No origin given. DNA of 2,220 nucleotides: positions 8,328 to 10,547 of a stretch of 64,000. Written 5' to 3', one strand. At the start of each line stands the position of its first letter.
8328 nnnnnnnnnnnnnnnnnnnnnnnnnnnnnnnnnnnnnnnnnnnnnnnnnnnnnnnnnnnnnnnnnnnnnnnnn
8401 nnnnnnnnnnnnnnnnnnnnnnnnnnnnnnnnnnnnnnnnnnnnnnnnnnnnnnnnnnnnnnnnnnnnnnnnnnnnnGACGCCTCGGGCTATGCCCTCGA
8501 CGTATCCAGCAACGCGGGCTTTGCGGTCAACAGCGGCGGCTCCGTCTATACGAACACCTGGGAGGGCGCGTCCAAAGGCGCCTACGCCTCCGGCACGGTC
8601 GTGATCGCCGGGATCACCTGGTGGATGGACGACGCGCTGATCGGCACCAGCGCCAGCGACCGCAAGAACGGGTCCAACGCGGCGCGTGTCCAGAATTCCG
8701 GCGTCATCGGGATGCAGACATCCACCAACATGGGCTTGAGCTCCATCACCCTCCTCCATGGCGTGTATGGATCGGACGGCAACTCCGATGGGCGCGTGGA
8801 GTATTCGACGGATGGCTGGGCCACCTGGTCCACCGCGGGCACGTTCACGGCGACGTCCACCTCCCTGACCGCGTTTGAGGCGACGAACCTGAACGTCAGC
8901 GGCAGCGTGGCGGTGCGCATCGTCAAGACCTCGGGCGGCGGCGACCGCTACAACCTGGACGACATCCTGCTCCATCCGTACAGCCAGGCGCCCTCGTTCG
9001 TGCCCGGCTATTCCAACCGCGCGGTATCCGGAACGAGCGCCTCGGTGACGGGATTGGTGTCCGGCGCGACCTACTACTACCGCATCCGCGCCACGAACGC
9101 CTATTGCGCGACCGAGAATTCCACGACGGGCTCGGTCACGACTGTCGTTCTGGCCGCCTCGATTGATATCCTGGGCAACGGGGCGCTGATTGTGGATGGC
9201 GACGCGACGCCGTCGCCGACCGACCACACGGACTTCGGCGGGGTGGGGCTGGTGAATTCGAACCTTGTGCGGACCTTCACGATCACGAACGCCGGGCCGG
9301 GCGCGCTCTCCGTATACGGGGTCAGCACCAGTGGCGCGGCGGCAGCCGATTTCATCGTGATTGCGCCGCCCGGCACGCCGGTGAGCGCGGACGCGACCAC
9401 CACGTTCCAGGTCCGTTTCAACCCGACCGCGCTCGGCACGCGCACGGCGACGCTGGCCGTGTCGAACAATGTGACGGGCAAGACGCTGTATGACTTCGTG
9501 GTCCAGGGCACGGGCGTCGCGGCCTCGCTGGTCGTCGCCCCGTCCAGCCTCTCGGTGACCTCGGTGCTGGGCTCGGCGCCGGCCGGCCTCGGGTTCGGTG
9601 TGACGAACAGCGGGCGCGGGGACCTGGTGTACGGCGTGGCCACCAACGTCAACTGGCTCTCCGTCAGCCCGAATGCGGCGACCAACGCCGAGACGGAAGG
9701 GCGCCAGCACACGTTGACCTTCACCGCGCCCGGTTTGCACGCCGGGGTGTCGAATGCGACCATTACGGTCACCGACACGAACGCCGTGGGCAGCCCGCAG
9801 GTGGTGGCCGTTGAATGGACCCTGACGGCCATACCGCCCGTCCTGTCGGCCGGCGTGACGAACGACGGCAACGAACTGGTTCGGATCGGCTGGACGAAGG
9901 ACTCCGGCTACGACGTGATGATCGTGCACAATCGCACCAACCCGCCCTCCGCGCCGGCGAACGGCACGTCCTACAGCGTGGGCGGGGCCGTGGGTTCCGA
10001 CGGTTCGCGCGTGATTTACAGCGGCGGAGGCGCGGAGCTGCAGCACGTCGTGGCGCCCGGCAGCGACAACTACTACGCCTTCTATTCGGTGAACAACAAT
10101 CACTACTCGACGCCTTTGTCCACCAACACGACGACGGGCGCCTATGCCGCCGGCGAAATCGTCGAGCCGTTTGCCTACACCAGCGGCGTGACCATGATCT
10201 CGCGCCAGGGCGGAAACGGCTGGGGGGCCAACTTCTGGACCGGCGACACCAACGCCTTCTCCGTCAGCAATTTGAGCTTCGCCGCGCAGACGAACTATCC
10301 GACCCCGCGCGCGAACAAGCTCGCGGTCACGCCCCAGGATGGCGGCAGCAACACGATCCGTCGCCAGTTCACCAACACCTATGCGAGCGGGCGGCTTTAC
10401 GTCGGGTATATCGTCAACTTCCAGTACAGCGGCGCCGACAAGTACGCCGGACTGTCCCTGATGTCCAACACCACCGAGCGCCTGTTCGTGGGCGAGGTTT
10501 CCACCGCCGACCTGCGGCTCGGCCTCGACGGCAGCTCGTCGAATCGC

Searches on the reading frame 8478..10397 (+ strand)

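Call 33: search_protein_families(library=pfam, proteins=[window:8478-10397:+], max_evalue=0.01)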
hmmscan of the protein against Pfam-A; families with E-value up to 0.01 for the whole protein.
window:8478-10397:+ (640 aa): 4 families
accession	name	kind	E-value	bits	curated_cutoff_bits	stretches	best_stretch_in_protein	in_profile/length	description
PF22544.2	HYDIN_VesB_CFA65-like_Ig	-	1.6e-06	28.7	25.5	1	249-336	8-92/100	HYDIN/CFA65/VesB-like, Ig-like domain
PF15780.11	ASH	-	1.6e-05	25.4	27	1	251-335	14-95/98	Abnormal spindle-like microcephaly-assoc'd, ASPM-SPD-2-Hydin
PF19190.6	BACON_2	-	2.7e-05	24.5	25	1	351-417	2-65/94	Viral BACON domain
PF07610.17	DUF1573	-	0.00021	21.7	26.1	1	249-336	6-89/98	Protein of unknown function (DUF1573)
